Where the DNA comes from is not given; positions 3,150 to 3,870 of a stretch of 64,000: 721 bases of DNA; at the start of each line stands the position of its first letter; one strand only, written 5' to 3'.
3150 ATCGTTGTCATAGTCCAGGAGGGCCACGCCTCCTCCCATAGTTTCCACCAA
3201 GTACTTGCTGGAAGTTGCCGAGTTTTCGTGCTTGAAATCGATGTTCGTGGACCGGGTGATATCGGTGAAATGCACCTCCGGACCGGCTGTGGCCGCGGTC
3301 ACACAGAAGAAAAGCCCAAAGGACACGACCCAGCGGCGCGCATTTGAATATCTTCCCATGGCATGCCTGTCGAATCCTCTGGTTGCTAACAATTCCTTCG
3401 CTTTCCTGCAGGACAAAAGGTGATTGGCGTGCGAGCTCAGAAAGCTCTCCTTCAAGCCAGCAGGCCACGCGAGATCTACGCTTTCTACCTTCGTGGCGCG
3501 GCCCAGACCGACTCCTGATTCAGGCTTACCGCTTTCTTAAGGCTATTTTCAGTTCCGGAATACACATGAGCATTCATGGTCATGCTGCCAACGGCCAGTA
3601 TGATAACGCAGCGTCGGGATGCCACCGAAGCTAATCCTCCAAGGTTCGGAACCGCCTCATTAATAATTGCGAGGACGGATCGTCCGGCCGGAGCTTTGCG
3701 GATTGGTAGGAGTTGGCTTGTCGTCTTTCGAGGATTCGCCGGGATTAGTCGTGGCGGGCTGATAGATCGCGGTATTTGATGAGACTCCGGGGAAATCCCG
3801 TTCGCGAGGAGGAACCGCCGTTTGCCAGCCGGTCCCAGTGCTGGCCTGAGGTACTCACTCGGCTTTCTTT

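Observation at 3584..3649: A ~65-bp block duplicated 13 kb apart (copy B 16861-16926) looks like an activator-dependent promoter shared by CRTAC1 and TPR genes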

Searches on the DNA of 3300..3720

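Call 46: search_rna_families(source=window, start=3300, end=3720, threshold=evalue, max_evalue=5)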
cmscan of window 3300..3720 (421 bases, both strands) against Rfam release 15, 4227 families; matches with E-value up to 5: 1.
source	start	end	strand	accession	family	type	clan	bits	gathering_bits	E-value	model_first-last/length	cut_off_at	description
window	3654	3673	+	RF01324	CRISPR-DR11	Gene; CRISPR;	-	15.4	45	4.4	1-36/36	no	CRISPR RNA direct repeat element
